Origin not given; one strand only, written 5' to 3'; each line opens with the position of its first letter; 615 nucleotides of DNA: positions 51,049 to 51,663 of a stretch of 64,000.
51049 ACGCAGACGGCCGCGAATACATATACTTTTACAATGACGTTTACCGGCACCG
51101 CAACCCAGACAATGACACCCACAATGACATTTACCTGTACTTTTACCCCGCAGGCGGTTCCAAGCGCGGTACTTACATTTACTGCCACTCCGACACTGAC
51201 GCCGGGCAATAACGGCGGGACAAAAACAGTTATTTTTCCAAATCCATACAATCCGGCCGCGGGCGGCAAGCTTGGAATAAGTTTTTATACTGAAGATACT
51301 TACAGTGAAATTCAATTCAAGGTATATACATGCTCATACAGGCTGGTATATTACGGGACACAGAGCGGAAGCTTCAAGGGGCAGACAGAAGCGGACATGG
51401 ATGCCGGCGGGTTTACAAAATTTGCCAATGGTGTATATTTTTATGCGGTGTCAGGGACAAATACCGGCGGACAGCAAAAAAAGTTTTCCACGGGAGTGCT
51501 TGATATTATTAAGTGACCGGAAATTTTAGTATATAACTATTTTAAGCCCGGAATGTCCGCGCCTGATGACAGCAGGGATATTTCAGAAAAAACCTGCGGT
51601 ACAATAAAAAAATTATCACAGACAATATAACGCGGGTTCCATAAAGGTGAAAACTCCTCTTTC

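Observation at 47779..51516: GH8 catalytic domain fused to two tandem CBM-like modules and about 0.9 kb of Thr/Pro linkers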

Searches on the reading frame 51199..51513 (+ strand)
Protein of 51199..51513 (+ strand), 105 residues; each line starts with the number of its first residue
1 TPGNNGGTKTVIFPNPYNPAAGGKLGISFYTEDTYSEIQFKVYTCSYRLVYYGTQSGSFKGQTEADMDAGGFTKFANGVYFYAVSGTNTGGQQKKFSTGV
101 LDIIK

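Call 8: search_protein_families(library=pfam, proteins=[window:51199-51513:+], max_evalue=10)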
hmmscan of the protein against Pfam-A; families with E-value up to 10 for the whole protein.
seq(105 aa): 2 families
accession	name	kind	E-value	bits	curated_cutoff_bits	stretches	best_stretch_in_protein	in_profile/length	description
PF18962.6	Por_Secre_tail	-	0.0017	19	27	1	12-95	1-72/75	Secretion system C-terminal sorting domain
PF13585.12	CHU_C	-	0.0067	17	27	1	33-94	24-80/86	CHU_C Type IX secretion signal domain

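Call 9: search_protein_families(library=ncbifam, proteins=[window:51199-51513:+], max_evalue=10)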
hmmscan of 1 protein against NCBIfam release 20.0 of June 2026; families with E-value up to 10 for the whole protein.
seq(105 aa): 2 families
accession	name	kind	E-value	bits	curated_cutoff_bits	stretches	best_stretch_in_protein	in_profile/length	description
NF052323.1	T9SSA_dep_M6i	equivalog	0.0013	16.8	600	1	18-95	963-1035/1043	T9SS-dependent M6-like inactivated metalloprotease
TIGR04183.1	Por_Secre_tail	domain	0.0028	17.6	23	1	12-89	1-63/72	T9SS type A sorting domain-containing protein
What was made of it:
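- On T9SS type A C-terminal sorting domain (TIGR04183 / Pfam PF18962): CHU_C: 17 against 27 (calls 8, 9).
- The C-terminal domain fails every curated threshold: Pfam 19 against 27, and TIGR04183 17.6 against 23 (calls 8, 9).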

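Call 40: search_protein_families(library=pfam, alignment_id=A2, max_evalue=0.01)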
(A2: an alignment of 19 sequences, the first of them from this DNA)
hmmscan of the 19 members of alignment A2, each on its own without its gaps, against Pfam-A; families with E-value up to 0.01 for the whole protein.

A. member 1, seq(100 aa): 2 families
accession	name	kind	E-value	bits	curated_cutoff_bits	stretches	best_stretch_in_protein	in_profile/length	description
PF18962.6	Por_Secre_tail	-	0.0015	19.2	27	1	7-90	1-72/75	Secretion system C-terminal sorting domain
PF13585.12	CHU_C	-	0.0058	17.2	27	1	28-89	24-80/86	CHU_C Type IX secretion signal domain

B. families by the number of members that match (of 19 scanned): 3 families
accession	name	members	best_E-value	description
PF18962.6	Por_Secre_tail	8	0.00036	Secretion system C-terminal sorting domain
PF13585.12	CHU_C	7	1.7e-05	CHU_C Type IX secretion signal domain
PF13860.13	FlgD_ig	3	0.00011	FlgD Ig-like domain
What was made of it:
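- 51205..51513 (+): C-terminal 103-aa beta-sandwich domain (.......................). Putative sorting or anchoring tag. Pfam and NCBIfam hits to Por_Secre_tail and CHU_C are sub-threshold (calls 8, 9, 40).
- On FlgD Ig-like domain (Pfam PF13860): Three of 19 relatives hit, with a best E-value of 1.1e-4 (call 40).
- Of 19 family members, 8 hit Por_Secre_tail, 7 hit CHU_C and 3 hit FlgD_ig (call 40).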

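Call 42: search_solved_structures(query=A2, max_evalue=10)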
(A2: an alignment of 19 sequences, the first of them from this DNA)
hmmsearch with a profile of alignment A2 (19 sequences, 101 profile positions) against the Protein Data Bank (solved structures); distinct sequences matched with E-value up to 10: 9.
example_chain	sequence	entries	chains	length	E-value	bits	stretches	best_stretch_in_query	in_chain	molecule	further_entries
6nz0_Z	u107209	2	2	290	0.00011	25.2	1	60-98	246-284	Dyslexia-associated protein KIAA0319-like protein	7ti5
6za2_A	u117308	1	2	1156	0.0077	19.2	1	3-100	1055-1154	Por secretion system protein porU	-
8glj_D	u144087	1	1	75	0.097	15.7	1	8-83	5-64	Por secretion system C-terminal sorting domain-containing protein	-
7kpn_Z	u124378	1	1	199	0.11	15.5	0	49-97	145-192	Dyslexia-associated protein KIAA0319-like protein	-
2yrl_A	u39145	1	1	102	0.39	13.7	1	59-98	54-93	KIAA1837 protein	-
7l58_L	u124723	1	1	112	1.3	12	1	15-55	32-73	Fab H4 variable domain light chain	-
9k6y_L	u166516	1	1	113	1.3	12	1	15-55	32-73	Light chain of H4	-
9dq4_A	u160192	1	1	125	1.4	11.9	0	65-86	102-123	Cytotoxic T-lymphocyte protein 4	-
9his_J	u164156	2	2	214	2.3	11.2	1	51-92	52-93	DUF4827 domain-containing protein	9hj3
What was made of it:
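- On T9SS type A C-terminal sorting domain (TIGR04183 / Pfam PF18962): The profile hits the PorU C-terminus at E=0.008 (call 42).
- The profile hits the PorU C-terminus at E=0.008 and a Por-secretion C-terminal sorting domain chain (8glj) at E=0.097 (call 42).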

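Call 44: predict_structure(alignment_id=A2)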
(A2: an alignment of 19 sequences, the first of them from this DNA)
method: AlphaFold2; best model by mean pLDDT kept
length: 100 residues; sequences in the alignment: 19
mean_pLDDT: 92.1   pTM: 0.82
mean pLDDT of the five models: 92.1, 91.6, 91.1, 90.9, 90.6
residues with pLDDT >= 90: 83; 70-90: 14; 50-70: 2; < 50: 1
segments of 3 or more residues with pLDDT < 50: none
pLDDT, mean of each block of 10 residues (from residue 1): 81 91 93 96 96 94 87 96 93 94
secondary structure, 60 per line:
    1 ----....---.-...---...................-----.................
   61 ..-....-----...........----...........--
elements in order: E5-8 E20-38 E44-62 H64-67 E73-83 E88-98
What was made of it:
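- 51205..51513 (+): The AF2 model has pLDDT 92.1 and is all-beta (call 44).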

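Call 47: fold_search(model_id=the predicted structure, library=pdb)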
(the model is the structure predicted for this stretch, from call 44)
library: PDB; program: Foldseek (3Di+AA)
matches with E <= 10: 1906; with E <= 0.001: 5
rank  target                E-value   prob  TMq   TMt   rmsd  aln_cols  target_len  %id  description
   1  4hd5                  3.6e-04  1.00  0.62  0.23   3.8       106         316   13  Crystal Structure of BC0361, a polysaccharide deacetylase from Bacillus cereus (released 2012-10-10)
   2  6r4n_E                3.6e-04  1.00  0.54  0.41   4.8       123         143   14  Crystal structure of S. cerevisia Niemann-Pick type C protein NPC2 with ergosterol bound (released 2019-09-25)
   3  8jmw_A                7.2e-04  1.00  0.62  0.14   3.8        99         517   20  Fibril form of serine peptidase Vpr (released 2023-12-06)
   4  6r4m_C                7.6e-04  1.00  0.49  0.37   5.5       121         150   14  Crystal structure of S. cerevisia Niemann-Pick type C protein NPC2 (released 2019-09-25)
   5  6r4m_B                9.5e-04  1.00  0.52  0.40   5.3       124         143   14  Crystal structure of S. cerevisia Niemann-Pick type C protein NPC2 (released 2019-09-25)
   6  2xwx_A                1.2e-03  1.00  0.60  0.19   3.9       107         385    9  Vibrio cholerae colonization factor GbpA crystal structure (released 2011-11-16)
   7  6r4m_A                1.4e-03  1.00  0.50  0.39   6.0       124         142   14  Crystal structure of S. cerevisia Niemann-Pick type C protein NPC2 (released 2019-09-25)
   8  6za2_A                1.5e-03  1.00  0.68  0.08   3.0       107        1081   17  Crystal structure of dimeric latent PorU from Porphyromonas gingivalis (released 2021-09-29)
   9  6r4n_B                1.5e-03  1.00  0.49  0.38   6.0       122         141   14  Crystal structure of S. cerevisia Niemann-Pick type C protein NPC2 with ergosterol bound (released 2019-09-25)
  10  6r4n_F                1.5e-03  1.00  0.48  0.36   6.0       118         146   14  Crystal structure of S. cerevisia Niemann-Pick type C protein NPC2 with ergosterol bound (released 2019-09-25)
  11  6r4n_H                1.7e-03  1.00  0.54  0.41   4.8       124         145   14  Crystal structure of S. cerevisia Niemann-Pick type C protein NPC2 with ergosterol bound (released 2019-09-25)
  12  9jzp_B                2.6e-03  1.00  0.55  0.27   4.4       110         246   14  Crystal structure of Nir2 C-terminal domain (released 2025-10-15)
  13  2jhs                  2.8e-03  1.00  0.51  0.39   4.9        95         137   16  CRYSTAL STRUCTURE OF RHOGDI K135H,K138H,K141H MUTANT (released 2007-05-08)
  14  2r5o_B                2.9e-03  1.00  0.53  0.36   4.8       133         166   12  Crystal structure of the C-terminal domain of wzt (released 2007-12-25)
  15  2bxw_A                3.1e-03  1.00  0.51  0.39   4.7        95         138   17  CRYSTAL STRUCTURE OF RHOGDI Lys(135,138,141)Tyr MUTANT (released 2005-08-19)
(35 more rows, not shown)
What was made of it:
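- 51205..51513 (+): The highest TM-score among the listed hits is to the C-terminal part of the PorU chain (6za2; 0.68; call 47).
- C-terminal domain: a confident beta-sandwich model (call 44) whose highest TM-score among the listed hits is to the C-terminal part of the PorU chain (call 47).
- Tried and rejected: Foldseek of the C-terminal-domain model gave mostly generic Ig-like sandwiches such as NPC2, RhoGDI and polysaccharide deacetylase domains (call 47).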

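Call 58: find_homologous_proteins(query=A2, max_evalue=0.001)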
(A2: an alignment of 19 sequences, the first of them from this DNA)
Query A2 (19 sequences) (100 aa, profile of the alignment): 7 proteins with E <= 0.001 among 228 candidates.
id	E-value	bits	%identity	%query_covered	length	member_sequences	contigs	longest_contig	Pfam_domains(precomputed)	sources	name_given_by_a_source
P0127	5.1e-26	108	22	95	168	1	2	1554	-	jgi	-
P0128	6.7e-26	108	22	95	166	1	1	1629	-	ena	-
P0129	1.2e-25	107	22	95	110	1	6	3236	-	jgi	jgi:hypothetical protein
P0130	7.7e-19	85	24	69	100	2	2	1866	-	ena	-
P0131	1.3e-11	62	21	87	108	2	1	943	-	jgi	-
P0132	3.6e-11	60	30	93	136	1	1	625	PF18962.8,PF13860.13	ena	-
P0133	6.9e-11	60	21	44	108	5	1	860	-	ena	-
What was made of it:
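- Tried and rejected: A word-indexed search with the C-terminal-domain alignment found only 7 short fragments (call 58).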

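Call 64: search_protein_representatives(alignment_id=A2)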
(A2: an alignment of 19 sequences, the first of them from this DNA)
Query: 19 sequences, 101 profile positions. Proteins with E-value up to 0.001 (for the whole library): 11958; up to 1e-10: 853; up to 1e-30: 21. The best 150 are listed.
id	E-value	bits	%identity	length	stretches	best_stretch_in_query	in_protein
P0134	8.7e-80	279.1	-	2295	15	3-91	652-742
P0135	5.2e-59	212.4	-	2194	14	3-98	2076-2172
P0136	4.8e-57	206.1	-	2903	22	59-97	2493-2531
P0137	3.7e-55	200.0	-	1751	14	3-96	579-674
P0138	1.7e-51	188.3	-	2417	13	5-98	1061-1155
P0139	2.7e-47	174.8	-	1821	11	2-99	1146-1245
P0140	2.7e-43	162.0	-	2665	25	60-89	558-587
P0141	8.5e-42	157.1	-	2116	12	61-92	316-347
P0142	9.1e-40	150.6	-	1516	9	2-99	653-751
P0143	2.8e-39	149.0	-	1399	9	3-98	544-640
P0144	1.7e-38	146.5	-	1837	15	52-96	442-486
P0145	8.9e-37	141.0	-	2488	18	58-97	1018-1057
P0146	3.5e-35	135.9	-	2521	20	54-92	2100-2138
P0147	5.0e-35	135.4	-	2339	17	51-98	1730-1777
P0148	6.7e-34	131.8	-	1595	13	55-98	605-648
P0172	6.2e-27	109.4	-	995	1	2-101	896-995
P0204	6.3e-23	96.5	-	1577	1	2-101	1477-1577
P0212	1.3e-22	95.5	-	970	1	2-101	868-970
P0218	1.9e-22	95.0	-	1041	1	2-101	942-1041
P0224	2.8e-22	94.5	-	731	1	2-101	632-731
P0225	3.1e-22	94.4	-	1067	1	1-101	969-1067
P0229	3.5e-22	94.2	-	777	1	2-101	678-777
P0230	4.1e-22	94.0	-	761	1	3-101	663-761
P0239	1.1e-21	92.6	-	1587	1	3-101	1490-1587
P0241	1.1e-21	92.6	-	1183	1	2-101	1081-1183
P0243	1.2e-21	92.4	-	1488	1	2-101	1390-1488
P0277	1.8e-20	88.7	-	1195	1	2-100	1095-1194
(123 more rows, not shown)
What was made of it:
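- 51205..51513 (+): The profile finds 11,958 representative proteins at E<=1e-3, many with a single copy at the extreme C-terminus (call 64).
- Tried and rejected: The exhaustive representative search was used instead (call 64).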

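Call 66: list_cluster_members(proteins=[P0172, P0204, P0212, P0218, P0225, P0239, P0243, P0241, P0277, P0134])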
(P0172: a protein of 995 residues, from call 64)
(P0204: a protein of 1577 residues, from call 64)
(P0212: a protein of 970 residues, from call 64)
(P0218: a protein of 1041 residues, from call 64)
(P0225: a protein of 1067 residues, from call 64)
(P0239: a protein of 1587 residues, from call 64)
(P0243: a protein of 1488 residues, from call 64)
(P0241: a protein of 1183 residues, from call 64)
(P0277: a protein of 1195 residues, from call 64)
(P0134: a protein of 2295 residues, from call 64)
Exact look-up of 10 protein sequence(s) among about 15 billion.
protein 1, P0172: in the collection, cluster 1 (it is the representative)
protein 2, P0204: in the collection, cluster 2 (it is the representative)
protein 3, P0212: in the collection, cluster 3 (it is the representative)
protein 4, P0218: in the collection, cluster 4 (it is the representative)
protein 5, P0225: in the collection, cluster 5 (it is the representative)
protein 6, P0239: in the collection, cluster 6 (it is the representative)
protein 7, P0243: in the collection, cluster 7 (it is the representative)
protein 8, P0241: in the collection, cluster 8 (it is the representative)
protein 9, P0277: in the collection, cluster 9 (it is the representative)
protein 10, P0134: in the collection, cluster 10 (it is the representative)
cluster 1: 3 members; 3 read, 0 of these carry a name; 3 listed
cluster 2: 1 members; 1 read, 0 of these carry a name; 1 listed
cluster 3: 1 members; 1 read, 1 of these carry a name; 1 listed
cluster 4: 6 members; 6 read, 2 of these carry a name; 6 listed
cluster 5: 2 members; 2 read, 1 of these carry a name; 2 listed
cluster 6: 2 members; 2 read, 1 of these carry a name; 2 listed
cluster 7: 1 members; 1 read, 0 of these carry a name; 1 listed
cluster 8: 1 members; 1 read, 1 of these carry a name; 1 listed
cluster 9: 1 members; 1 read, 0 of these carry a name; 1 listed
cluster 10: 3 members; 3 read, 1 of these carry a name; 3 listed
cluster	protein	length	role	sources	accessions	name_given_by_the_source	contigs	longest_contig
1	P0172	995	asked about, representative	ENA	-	-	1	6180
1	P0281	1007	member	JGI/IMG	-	-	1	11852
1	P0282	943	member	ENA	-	-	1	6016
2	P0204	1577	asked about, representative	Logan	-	-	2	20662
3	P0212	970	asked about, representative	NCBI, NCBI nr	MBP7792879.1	MAG: hypothetical protein KA120_07450 [Candidatus Goldbacteria bacterium] | hypothetical protein [Candidatus Goldiibacteriota bacterium]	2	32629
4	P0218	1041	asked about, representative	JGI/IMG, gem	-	-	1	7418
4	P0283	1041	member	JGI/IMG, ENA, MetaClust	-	\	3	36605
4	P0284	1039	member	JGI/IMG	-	mannan endo-1,4-beta-mannosidase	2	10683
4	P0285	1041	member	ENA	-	-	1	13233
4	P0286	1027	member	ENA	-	-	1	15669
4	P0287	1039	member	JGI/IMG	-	-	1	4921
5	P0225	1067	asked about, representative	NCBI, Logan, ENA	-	-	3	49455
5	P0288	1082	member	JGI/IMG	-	hypothetical protein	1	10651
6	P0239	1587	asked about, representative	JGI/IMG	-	-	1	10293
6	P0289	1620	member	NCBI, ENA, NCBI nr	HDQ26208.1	MAG TPA: hypothetical protein ENN43_05615 [bacterium] | hypothetical protein [bacterium]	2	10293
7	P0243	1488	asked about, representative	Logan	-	-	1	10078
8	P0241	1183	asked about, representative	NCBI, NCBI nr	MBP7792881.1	MAG: hypothetical protein KA120_07460 [Candidatus Goldbacteria bacterium] | hypothetical protein [Candidatus Goldiibacteriota bacterium]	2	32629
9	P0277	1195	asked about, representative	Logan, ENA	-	-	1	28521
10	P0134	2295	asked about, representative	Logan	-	-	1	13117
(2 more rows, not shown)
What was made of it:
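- The best-scoring relative that carries a name is a FlgD-Ig repeat protein of the Gram-positive Acetivibrio (call 66).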

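Call 67: search_protein_families(library=pfam, proteins=[P0172, P0212, P0218, P0224, P0225, P0229, P0230, P0241, P0277], max_evalue=0.0001)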
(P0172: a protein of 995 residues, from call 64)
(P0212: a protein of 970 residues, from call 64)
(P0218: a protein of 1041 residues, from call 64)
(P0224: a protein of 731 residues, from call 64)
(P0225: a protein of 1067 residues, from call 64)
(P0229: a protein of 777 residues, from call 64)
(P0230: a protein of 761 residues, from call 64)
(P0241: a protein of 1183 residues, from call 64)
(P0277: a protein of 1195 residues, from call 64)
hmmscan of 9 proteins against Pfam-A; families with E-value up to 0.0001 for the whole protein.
P0172 (995 aa): 0 families

P0212 (970 aa): 3 families
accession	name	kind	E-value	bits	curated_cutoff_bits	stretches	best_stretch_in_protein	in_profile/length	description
PF11721.14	Malectin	-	4.3e-31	108.5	23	1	440-586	2-163/163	Malectin domain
PF02057.21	Glyco_hydro_59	-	4.5e-07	29.9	27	1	135-298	109-254/294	Glycosyl hydrolase family 59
PF17189.10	Glyco_hydro_30C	-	3e-05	24.5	22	0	334-420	4-65/65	Glycosyl hydrolase family 30 beta sandwich domain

P0218 (1041 aa): 2 families
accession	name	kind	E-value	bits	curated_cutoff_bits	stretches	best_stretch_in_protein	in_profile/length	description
PF02156.21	Glyco_hydro_26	-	8.5e-100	334.5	20.2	1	156-461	1-311/311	Glycosyl hydrolase family 26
PF16990.11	CBM_35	-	4.8e-29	101.6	28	1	24-142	1-119/121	Carbohydrate binding module (family 35)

P0224 (731 aa): 1 family
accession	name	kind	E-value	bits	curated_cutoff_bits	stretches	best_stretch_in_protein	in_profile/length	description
PF13860.13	FlgD_ig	-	3.4e-07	30.6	27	1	648-714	9-77/79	FlgD Ig-like domain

P0225 (1067 aa): 0 families

P0229 (777 aa): 8 families
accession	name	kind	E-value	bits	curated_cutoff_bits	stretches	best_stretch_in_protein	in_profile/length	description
PF24681.1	Kelch_KLHDC2_KLHL20_DRC7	-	2.4e-37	128.8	50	2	431-641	2-221/221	KLHDC2/KLHL20/DRC7 Kelch-repeats domain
PF01344.31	Kelch_1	-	4.8e-25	87.2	20.1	0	477-508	1-30/46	Kelch motif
PF24981.1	Beta-prop_ATRN-LZTR1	-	3e-19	69.8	50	2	391-595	1-220/289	Attractin/LZTR1 beta-propeller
PF13418.12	Kelch_4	-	3.2e-17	62.6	21.6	0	586-616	12-45/49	Galactose oxidase, central domain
PF13964.12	Kelch_6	-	6.6e-13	48.6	25.3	0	427-458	1-31/50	Kelch motif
PF13854.13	Kelch_HCF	-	1.2e-08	35.1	113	1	414-556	170-335/345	Host cell factor, Kelch-repeats domain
PF13415.12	Kelch_3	-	1.5e-06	28.6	22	0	388-436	1-48/48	Galactose oxidase, central domain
PF07646.21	Kelch_2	-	2.7e-06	27.5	21.3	0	477-516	1-34/48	Kelch motif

P0230 (761 aa): 7 families
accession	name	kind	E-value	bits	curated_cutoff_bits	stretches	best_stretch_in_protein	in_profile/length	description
PF24681.1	Kelch_KLHDC2_KLHL20_DRC7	-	1.1e-31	110.4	50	2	414-587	2-183/221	KLHDC2/KLHL20/DRC7 Kelch-repeats domain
PF01344.31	Kelch_1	-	1e-25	89.3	20.1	1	410-440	1-30/46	Kelch motif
PF24981.1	Beta-prop_ATRN-LZTR1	-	1.1e-15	58.1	50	2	373-491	1-128/289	Attractin/LZTR1 beta-propeller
PF13418.12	Kelch_4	-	1.2e-12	48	21.6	0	410-440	1-32/49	Galactose oxidase, central domain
PF07646.21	Kelch_2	-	2.1e-12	46.8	21.3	0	459-494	1-31/48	Kelch motif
PF13415.12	Kelch_3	-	5.9e-12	45.9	22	1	370-419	1-48/48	Galactose oxidase, central domain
PF13964.12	Kelch_6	-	3.8e-11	43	25.3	0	360-388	1-28/50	Kelch motif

P0241 (1183 aa): 0 families

P0277 (1195 aa): 6 families
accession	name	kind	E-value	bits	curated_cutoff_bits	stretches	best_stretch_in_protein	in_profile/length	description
PF24517.2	CBM96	-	1.5e-21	77.3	26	1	26-182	3-164/164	Carbohydrate-binding module family 96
PF24681.1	Kelch_KLHDC2_KLHL20_DRC7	-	2.5e-20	73.2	50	2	747-877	44-182/221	KLHDC2/KLHL20/DRC7 Kelch-repeats domain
PF01344.31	Kelch_1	-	4.1e-17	61.8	20.1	0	801-829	2-30/46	Kelch motif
PF24981.1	Beta-prop_ATRN-LZTR1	-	5.7e-15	55.8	50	1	909-1026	1-126/289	Attractin/LZTR1 beta-propeller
PF13964.12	Kelch_6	-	8.6e-07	29.2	25.3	0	947-977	2-31/50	Kelch motif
PF07646.21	Kelch_2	-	8.7e-06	25.9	21.3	0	753-788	1-31/48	Kelch motif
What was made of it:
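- On FlgD Ig-like domain (Pfam PF13860): One relative, P0224, passes at 30.6 bits against 27 (call 67).
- Tried and rejected: It was repeated with nine (call 67).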
